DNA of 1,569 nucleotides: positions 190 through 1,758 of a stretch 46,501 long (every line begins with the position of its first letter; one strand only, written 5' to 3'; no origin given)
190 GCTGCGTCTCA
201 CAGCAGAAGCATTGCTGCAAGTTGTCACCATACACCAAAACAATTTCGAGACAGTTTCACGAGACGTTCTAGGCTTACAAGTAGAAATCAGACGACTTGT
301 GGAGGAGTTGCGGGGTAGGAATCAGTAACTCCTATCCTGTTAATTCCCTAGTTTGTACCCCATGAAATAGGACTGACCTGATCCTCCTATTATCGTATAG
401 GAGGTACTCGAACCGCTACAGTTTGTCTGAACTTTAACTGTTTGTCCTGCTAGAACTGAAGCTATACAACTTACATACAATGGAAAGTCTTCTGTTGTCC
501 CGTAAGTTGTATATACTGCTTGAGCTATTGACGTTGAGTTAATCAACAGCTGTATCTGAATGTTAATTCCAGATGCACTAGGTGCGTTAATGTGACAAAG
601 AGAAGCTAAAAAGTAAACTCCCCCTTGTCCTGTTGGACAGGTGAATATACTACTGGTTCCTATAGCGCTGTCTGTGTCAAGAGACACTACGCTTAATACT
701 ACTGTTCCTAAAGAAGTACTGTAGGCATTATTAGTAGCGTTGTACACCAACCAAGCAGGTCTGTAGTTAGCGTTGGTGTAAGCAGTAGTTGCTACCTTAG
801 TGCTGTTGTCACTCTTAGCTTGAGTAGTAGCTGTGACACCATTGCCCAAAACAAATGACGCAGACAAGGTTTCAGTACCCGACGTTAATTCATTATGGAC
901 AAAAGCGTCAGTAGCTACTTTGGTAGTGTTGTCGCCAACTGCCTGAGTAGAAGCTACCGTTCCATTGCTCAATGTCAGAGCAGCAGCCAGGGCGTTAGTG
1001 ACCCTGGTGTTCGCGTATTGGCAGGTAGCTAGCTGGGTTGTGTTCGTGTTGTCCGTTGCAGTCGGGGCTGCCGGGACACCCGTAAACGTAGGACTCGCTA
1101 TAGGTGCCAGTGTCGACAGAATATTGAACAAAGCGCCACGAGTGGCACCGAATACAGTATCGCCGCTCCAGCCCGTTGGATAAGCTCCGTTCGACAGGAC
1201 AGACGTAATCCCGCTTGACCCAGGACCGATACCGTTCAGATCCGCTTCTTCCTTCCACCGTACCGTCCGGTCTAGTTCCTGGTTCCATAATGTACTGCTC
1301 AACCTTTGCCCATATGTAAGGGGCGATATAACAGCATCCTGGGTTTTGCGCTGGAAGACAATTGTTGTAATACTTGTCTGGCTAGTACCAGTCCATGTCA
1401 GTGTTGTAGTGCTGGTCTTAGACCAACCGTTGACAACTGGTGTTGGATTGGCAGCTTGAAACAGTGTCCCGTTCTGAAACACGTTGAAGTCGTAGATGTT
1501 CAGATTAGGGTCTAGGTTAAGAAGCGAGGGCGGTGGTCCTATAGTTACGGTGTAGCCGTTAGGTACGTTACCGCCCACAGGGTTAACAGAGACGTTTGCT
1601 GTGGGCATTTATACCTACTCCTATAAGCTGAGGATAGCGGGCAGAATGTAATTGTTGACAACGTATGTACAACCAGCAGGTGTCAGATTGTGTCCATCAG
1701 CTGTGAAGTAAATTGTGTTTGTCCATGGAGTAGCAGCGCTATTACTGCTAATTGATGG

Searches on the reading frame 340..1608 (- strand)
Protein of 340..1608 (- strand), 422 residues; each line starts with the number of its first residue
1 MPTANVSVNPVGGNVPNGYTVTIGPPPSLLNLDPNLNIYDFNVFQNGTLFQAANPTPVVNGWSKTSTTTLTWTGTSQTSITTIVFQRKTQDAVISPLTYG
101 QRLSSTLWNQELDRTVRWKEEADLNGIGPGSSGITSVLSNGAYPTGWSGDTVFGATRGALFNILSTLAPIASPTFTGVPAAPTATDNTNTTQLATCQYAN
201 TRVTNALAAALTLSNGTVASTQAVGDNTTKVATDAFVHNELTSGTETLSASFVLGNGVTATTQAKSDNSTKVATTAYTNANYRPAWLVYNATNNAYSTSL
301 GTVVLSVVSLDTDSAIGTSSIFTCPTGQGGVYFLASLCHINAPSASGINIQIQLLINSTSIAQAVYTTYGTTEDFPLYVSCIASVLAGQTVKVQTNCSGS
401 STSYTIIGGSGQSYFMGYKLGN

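Call 6: search_protein_families(library=phrogs, proteins=[window:340-1608:-], max_evalue=0.001)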
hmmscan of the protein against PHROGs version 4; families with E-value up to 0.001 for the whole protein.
window:340-1608:- (422 aa): 4 families
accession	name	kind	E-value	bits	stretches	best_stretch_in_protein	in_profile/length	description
phrog_22682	-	tail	2.9e-35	123.2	1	1-353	1-333/400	tail fiber protein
phrog_2631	-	tail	2.2e-09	37.4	1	73-280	219-379/644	tail fiber protein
phrog_9625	-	unknown function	3.2e-08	32.6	1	144-242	678-772/1586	-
phrog_4209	-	tail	7.1e-08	32.9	1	162-205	104-147/406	tail fiber protein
